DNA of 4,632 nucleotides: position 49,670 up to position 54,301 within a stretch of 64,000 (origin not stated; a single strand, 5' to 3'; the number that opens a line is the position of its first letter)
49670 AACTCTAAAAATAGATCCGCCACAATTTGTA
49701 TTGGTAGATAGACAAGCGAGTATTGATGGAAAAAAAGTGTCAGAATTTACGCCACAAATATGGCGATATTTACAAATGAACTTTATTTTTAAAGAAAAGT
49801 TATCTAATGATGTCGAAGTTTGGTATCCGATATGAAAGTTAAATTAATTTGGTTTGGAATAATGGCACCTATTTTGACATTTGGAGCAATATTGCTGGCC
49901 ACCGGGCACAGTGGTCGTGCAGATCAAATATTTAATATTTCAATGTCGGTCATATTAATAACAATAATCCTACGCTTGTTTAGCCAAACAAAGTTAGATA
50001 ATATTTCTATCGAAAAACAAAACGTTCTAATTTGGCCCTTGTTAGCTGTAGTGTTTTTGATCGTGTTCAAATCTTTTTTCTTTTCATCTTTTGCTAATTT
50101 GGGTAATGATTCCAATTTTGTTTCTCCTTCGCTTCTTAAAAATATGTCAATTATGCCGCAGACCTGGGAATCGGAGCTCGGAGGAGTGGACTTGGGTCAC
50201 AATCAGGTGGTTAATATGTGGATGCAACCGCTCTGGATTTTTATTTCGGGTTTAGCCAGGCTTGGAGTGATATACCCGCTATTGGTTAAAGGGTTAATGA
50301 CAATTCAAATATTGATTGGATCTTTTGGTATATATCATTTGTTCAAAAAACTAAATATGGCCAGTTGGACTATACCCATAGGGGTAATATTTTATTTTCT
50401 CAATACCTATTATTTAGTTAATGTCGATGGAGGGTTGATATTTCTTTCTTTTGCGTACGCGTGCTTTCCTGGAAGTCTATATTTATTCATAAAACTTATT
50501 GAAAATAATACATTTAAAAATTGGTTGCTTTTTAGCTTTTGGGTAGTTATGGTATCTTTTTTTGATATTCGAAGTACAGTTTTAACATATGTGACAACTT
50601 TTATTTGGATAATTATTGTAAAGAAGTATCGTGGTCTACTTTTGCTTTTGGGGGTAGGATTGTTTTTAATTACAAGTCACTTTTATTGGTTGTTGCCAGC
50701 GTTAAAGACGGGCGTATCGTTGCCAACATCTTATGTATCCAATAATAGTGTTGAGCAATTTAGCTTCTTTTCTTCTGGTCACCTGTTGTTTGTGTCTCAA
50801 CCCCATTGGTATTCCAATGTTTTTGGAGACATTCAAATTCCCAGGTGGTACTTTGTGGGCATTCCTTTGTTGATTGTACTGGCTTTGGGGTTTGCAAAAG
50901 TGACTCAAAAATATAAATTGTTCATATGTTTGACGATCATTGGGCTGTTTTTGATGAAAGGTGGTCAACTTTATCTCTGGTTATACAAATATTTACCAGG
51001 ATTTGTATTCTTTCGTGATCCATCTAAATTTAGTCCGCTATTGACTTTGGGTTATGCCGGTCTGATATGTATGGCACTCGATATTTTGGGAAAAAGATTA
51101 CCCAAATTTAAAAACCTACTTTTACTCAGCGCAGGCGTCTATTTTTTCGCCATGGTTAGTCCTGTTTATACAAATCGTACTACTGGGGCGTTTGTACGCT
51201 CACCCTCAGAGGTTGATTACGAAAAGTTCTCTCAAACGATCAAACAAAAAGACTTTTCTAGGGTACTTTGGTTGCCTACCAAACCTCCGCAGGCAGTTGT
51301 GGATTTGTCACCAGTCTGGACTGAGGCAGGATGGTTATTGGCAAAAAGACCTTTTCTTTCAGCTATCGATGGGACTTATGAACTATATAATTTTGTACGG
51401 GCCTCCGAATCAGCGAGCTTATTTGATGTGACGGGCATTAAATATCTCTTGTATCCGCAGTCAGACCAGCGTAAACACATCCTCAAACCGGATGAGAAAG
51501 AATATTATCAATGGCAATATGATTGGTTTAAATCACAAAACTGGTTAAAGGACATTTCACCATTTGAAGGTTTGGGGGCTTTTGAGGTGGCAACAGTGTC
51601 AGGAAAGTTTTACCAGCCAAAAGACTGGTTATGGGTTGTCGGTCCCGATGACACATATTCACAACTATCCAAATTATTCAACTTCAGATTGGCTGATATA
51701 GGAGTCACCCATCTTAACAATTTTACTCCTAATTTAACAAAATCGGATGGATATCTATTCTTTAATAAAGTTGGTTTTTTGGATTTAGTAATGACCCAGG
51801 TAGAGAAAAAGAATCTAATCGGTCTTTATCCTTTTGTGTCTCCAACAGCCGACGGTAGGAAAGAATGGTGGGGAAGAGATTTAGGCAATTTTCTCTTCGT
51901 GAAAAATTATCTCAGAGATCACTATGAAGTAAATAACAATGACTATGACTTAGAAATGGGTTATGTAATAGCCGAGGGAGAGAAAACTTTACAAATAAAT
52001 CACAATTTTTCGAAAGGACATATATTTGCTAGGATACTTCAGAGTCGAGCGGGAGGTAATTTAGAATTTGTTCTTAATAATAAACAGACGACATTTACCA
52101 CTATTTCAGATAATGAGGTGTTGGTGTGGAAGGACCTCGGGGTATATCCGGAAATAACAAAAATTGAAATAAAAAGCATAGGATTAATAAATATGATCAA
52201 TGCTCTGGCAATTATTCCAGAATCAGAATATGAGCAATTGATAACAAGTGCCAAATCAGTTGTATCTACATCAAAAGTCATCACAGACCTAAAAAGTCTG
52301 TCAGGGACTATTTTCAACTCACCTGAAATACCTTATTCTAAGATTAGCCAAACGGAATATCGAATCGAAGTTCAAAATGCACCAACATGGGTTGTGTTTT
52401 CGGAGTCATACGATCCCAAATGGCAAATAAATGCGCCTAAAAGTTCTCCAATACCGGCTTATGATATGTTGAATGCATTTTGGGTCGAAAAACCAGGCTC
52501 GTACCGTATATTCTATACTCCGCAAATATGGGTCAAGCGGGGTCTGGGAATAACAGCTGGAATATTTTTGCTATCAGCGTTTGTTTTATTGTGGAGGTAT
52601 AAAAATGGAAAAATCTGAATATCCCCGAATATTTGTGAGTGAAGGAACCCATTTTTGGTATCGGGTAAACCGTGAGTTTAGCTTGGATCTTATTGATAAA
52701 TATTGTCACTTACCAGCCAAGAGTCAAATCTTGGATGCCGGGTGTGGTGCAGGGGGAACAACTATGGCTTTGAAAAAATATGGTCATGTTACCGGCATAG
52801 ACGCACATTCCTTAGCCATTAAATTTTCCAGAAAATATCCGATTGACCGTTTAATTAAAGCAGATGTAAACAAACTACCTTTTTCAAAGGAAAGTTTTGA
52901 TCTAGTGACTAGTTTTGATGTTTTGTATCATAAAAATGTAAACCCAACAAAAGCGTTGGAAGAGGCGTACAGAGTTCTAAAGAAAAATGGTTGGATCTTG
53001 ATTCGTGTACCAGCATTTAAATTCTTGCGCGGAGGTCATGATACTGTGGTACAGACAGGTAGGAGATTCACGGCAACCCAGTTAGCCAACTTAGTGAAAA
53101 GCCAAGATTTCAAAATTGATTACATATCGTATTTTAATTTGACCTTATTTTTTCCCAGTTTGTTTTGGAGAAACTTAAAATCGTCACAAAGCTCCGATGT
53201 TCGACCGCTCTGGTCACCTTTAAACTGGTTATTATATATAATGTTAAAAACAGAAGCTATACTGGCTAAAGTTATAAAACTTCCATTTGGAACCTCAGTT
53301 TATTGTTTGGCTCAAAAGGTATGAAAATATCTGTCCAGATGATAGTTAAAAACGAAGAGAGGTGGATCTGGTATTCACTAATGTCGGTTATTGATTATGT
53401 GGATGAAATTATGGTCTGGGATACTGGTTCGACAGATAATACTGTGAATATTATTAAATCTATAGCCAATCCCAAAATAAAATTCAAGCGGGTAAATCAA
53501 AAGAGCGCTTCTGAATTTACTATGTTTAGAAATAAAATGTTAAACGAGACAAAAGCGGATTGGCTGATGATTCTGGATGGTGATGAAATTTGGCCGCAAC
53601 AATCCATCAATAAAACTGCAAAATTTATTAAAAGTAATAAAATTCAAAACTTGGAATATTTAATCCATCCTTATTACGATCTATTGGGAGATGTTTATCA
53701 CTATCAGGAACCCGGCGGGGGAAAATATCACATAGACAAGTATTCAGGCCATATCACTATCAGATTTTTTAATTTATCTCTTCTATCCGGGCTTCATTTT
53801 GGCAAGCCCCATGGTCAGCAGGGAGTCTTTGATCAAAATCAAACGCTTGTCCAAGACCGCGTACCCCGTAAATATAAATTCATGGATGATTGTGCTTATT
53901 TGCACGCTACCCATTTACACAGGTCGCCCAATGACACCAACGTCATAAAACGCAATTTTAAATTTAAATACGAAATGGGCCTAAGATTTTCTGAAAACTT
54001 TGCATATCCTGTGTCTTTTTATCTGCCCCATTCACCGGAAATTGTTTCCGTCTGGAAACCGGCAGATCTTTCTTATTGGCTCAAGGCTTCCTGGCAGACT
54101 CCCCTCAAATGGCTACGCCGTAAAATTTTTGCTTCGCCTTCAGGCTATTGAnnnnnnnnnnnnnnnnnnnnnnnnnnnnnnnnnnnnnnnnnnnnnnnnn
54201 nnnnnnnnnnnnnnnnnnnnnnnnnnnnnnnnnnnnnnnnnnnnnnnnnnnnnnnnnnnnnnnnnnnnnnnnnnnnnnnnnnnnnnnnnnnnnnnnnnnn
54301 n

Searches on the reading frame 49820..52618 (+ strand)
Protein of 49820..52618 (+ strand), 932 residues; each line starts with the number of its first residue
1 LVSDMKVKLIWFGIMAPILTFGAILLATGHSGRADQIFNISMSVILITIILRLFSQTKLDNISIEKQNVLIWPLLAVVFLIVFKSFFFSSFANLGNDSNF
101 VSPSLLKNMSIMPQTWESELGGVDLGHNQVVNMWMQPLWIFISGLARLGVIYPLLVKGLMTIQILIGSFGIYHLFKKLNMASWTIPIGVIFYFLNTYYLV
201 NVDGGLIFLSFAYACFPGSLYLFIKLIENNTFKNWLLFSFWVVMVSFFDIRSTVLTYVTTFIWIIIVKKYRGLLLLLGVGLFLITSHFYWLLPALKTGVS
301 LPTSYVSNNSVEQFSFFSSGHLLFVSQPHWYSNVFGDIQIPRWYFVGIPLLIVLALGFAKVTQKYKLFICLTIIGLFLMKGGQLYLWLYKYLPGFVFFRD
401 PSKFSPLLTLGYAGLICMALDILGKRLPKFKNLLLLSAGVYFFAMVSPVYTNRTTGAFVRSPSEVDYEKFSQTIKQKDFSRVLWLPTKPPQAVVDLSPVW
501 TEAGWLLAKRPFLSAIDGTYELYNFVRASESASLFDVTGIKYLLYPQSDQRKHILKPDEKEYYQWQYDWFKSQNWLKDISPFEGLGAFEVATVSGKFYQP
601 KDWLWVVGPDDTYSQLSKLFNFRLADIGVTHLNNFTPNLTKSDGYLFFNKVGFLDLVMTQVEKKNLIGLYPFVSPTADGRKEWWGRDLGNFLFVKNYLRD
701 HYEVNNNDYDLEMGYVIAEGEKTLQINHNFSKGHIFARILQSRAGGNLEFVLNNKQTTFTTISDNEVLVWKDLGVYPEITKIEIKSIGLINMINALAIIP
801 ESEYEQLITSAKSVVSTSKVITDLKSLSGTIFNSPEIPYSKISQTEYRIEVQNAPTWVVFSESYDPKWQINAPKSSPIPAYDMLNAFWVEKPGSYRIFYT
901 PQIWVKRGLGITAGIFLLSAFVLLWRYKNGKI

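Call 11: search_protein_families(library=pfam, proteins=[window:49820-52618:+], max_evalue=0.001)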
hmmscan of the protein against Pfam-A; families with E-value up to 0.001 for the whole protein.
window:49820-52618:+ (932 aa): 0 families

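Call 89: search_protein_families(library=ncbifam, proteins=[window:49820-52618:+], max_evalue=0.001)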
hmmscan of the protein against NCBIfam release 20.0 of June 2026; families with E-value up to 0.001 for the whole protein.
window:49820-52618:+ (932 aa): 1 family
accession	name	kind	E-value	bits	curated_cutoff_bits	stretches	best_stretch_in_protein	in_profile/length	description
NF053599.1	transp_MmpA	equivalog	3.5e-05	22.6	210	1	347-488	255-401/543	MmpA family trehalose lipid delivery protein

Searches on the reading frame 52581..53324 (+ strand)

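Call 11: search_protein_families(library=pfam, proteins=[window:52581-53324:+], max_evalue=0.001)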
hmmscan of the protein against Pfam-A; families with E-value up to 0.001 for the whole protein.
window:52581-53324:+ (247 aa): 9 families
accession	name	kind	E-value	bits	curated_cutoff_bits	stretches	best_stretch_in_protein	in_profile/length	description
PF08241.18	Methyltransf_11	-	3e-21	76.3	21.2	1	51-141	1-95/95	Methyltransferase domain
PF13649.12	Methyltransf_25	-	3.1e-17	63.5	27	1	50-137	1-97/97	Methyltransferase domain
PF13847.12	Methyltransf_31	-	3.9e-16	59.5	27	1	48-145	5-113/145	Methyltransferase domain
PF13489.12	Methyltransf_23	-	1.5e-14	54.5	27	1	36-179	11-161/164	Methyltransferase domain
PF08242.18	Methyltransf_12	-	3.2e-12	47.5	30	1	51-139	1-98/98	Methyltransferase domain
PF01209.24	Ubie_methyltran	-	2.2e-06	27.7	20.1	1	47-140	48-150/233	ubiE/COQ5 methyltransferase family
PF05148.21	Methyltransf_8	-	0.0001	22.7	27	1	41-141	67-156/219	Hypothetical methyltransferase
PF08003.17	Methyltransf_9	-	0.00024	20.6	23.8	1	47-143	116-219/315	Protein of unknown function (DUF1698)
PF07021.18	MetW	-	0.00073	19.6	21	0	44-153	11-119/193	Methionine biosynthesis protein MetW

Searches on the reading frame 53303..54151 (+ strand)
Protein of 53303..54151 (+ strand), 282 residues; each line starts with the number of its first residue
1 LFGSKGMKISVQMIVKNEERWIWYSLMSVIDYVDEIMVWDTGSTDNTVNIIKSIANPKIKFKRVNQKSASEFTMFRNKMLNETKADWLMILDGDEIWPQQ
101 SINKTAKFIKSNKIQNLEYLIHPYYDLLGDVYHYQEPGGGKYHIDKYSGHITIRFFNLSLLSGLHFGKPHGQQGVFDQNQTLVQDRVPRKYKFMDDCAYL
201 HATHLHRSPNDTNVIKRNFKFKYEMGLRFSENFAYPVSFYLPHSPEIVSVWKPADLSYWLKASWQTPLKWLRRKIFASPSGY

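Call 11: search_protein_families(library=pfam, proteins=[window:53303-54151:+], max_evalue=0.001)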
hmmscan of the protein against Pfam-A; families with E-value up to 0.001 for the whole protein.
window:53303-54151:+ (282 aa): 3 families
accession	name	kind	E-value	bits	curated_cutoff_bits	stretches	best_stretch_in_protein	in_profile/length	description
PF00535.33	Glycos_transf_2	-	5.6e-15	56.1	23.3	1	10-113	1-107/168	Glycosyl transferase family 2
PF10111.15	Glyco_tranf_2_2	-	4.9e-08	33.2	27.3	1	18-117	11-114/276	Glycosyltransferase like family 2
PF13704.12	Glyco_tranf_2_4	-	4.8e-06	27.4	27.5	1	33-96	19-83/98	Glycosyl transferase family 2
